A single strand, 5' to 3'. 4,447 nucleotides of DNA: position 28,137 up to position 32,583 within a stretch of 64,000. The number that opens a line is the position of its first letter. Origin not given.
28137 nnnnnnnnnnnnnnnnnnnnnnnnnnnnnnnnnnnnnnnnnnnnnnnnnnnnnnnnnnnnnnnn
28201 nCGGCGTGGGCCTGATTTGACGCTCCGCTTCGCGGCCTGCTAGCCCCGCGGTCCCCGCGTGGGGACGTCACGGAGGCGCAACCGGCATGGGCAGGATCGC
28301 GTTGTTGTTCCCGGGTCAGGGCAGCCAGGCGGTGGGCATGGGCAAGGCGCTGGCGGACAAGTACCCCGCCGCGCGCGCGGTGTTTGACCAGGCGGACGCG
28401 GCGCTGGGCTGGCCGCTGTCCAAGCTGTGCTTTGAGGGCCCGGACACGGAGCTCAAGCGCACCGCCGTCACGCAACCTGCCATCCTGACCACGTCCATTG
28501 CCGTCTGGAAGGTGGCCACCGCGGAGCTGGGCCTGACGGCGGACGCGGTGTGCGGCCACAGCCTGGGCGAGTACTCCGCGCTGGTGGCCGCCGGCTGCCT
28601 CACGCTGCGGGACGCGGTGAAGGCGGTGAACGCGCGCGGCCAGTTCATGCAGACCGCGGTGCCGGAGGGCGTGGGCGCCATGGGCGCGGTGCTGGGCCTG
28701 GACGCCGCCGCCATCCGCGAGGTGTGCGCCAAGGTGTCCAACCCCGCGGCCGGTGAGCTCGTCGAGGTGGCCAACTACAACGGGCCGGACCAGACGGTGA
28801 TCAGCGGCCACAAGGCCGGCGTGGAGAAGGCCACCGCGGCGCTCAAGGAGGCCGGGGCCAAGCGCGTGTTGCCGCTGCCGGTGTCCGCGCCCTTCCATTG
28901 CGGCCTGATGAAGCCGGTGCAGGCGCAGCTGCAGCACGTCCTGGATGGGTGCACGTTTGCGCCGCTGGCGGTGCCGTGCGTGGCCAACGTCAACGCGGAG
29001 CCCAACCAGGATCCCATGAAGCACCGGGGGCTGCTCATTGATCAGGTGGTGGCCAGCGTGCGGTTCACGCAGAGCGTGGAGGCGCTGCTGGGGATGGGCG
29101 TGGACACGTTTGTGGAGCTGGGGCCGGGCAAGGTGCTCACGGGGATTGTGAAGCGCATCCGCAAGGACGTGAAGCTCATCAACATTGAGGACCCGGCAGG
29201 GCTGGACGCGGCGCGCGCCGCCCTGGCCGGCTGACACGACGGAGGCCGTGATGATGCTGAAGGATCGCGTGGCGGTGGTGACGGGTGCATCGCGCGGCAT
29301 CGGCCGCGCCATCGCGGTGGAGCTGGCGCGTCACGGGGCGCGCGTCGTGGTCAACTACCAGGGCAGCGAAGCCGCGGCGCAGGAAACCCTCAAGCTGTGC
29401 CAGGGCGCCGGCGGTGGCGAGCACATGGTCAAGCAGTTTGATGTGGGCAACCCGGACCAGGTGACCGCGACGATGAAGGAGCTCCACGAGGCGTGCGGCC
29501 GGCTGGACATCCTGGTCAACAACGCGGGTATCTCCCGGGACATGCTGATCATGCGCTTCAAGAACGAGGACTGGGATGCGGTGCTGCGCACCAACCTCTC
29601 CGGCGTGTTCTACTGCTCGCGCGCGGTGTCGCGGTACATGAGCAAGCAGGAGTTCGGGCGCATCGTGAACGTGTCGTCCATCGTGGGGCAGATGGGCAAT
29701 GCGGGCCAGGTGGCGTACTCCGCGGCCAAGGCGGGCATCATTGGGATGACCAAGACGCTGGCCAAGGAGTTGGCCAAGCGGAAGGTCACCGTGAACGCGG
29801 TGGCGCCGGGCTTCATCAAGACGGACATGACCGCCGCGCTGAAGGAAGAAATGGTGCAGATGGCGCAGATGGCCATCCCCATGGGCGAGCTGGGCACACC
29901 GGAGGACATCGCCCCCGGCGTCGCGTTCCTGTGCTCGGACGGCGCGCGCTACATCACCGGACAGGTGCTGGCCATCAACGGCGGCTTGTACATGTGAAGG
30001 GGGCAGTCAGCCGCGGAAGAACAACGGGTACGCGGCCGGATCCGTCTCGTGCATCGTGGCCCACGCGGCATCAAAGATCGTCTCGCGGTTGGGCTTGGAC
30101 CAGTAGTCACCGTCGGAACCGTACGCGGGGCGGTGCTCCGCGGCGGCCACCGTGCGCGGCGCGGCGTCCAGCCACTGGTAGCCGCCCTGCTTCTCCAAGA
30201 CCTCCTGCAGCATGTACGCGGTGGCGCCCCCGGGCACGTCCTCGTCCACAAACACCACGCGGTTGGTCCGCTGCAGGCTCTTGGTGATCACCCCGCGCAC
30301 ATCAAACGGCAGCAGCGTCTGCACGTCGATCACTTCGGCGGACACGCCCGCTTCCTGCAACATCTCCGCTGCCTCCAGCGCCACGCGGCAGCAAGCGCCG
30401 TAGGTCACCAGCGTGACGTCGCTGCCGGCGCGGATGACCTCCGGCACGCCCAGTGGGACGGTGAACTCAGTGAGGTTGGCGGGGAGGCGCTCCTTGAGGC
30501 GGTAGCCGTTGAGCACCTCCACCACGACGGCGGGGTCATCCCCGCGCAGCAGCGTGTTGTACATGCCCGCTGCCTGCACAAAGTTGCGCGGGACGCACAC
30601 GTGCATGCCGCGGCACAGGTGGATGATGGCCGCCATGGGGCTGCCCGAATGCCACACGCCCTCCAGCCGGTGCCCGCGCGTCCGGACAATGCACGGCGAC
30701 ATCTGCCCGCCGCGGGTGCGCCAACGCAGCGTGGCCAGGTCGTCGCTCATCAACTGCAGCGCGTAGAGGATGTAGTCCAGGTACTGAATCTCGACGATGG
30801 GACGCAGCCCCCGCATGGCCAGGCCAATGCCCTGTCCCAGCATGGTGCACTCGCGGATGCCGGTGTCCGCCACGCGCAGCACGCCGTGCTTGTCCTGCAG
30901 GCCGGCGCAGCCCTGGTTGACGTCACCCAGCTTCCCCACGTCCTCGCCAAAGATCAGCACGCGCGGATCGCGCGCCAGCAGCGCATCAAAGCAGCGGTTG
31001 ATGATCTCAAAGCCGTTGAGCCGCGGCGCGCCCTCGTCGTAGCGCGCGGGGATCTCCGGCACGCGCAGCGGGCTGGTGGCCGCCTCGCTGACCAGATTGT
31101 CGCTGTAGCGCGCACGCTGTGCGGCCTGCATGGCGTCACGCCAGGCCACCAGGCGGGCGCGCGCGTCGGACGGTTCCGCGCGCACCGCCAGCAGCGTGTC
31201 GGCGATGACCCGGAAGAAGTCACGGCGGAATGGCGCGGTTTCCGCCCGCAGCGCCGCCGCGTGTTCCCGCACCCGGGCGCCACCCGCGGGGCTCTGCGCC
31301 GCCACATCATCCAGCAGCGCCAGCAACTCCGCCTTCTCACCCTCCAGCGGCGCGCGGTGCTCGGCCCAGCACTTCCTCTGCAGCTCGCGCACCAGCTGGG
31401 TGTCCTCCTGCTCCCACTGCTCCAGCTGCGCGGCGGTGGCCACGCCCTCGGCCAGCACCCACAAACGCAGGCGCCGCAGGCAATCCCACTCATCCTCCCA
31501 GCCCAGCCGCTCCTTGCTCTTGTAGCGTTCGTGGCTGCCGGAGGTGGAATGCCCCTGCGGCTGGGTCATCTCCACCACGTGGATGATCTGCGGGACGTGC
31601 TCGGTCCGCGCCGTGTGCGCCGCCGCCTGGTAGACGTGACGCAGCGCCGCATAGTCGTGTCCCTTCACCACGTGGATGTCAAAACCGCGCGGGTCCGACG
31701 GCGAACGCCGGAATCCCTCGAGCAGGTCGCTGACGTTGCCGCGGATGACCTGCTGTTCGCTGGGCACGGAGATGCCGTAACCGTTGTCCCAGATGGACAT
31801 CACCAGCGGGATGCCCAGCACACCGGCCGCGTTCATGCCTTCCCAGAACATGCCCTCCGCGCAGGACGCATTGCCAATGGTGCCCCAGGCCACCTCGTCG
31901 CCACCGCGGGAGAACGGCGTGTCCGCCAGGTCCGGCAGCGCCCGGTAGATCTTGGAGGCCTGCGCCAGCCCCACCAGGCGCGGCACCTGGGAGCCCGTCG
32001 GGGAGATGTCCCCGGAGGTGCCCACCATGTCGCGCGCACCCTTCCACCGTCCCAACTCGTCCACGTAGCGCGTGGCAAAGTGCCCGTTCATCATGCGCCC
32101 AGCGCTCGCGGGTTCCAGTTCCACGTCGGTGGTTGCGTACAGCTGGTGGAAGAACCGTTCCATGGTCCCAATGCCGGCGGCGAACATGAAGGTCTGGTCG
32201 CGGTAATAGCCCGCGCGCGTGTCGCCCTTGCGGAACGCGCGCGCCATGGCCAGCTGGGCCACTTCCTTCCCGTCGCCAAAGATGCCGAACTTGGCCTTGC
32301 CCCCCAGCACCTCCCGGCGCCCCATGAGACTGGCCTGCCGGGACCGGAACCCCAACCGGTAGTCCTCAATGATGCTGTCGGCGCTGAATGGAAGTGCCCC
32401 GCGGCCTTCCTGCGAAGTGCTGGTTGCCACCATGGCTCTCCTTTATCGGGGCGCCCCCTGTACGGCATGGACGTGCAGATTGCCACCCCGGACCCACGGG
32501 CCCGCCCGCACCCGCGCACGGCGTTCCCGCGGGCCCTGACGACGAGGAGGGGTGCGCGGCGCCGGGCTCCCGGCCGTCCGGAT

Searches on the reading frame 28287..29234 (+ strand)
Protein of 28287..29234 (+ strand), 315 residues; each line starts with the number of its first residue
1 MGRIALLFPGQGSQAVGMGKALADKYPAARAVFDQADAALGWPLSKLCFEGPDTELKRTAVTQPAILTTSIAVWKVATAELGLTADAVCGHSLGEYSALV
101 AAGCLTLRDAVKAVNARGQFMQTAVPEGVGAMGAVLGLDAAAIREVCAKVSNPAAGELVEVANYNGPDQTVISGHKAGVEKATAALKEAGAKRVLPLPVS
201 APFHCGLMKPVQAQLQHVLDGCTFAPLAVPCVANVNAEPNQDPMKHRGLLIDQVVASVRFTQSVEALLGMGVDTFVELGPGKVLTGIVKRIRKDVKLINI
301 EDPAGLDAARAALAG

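Call 27: search_protein_families(library=pfam, proteins=[window:28287-29234:+], max_evalue=0.0001)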
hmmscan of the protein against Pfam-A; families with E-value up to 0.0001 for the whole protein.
window:28287-29234:+ (315 aa): 1 family
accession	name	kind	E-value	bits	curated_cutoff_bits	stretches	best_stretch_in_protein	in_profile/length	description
PF00698.26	Acyl_transf_1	-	5.8e-39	134.9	32.7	1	7-294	3-281/319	Acyl transferase domain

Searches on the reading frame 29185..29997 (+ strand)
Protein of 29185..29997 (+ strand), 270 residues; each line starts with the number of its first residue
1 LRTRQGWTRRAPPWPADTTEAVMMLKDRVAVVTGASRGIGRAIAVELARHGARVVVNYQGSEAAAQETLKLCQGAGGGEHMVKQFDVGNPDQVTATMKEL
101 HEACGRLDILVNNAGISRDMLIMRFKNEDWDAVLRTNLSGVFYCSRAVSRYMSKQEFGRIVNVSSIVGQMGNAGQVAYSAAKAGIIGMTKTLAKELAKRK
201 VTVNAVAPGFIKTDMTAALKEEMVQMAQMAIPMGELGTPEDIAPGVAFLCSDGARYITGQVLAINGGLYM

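Call 46: search_protein_families(library=pfam, proteins=[window:29185-29997:+], max_evalue=0.0001)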
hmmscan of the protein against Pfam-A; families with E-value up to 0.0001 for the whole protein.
window:29185-29997:+ (270 aa): 3 families
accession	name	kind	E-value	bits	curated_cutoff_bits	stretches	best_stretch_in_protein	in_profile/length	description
PF13561.12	adh_short_C2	-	1.8e-69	234.4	27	1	34-268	1-235/236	Enoyl-(Acyl carrier protein) reductase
PF00106.31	adh_short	-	3e-64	216.6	26.6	1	28-222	1-193/195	short chain dehydrogenase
PF08659.16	KR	-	6.1e-20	72.3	22.6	1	31-185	4-156/180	KR domain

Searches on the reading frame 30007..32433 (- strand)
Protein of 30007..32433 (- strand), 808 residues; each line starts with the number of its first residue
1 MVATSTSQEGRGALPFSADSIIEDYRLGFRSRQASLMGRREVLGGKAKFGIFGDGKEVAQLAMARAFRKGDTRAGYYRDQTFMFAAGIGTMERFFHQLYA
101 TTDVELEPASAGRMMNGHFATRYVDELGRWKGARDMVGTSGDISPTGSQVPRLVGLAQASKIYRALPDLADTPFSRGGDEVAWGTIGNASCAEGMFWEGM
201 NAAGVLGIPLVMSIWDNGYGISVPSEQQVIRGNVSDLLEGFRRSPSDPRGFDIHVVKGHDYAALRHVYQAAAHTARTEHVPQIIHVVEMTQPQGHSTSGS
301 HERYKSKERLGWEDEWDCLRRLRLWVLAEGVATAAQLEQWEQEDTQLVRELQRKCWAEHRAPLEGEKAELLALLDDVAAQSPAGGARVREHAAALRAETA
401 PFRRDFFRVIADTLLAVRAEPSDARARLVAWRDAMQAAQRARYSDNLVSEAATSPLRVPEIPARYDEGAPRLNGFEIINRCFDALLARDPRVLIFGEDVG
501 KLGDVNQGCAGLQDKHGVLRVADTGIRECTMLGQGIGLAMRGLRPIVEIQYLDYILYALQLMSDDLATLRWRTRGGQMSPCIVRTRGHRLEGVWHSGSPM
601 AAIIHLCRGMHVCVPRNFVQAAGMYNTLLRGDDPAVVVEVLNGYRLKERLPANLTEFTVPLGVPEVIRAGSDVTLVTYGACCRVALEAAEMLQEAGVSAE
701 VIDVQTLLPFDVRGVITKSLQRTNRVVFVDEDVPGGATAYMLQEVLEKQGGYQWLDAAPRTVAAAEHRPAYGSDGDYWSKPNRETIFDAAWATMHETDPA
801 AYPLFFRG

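Call 27: search_protein_families(library=pfam, proteins=[window:30007-32433:-], max_evalue=0.0001)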
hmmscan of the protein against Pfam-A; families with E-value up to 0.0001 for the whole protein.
window:30007-32433:- (808 aa): 4 families
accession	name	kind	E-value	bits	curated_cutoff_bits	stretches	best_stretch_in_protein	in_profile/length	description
PF00676.26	E1_dh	-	1.8e-26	93.3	22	1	46-355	22-291/300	Dehydrogenase E1 component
PF02779.29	Transket_pyr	-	5.7e-23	81.9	27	1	476-639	7-167/174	Transketolase, pyrimidine binding domain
PF02780.25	Transketolase_C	-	5.4e-22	78.4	25.9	1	665-769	4-105/124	Transketolase, C-terminal domain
PF17147.9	PFOR_II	-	2.8e-05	24.8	27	1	672-747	2-76/102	Pyruvate:ferredoxin oxidoreductase core domain II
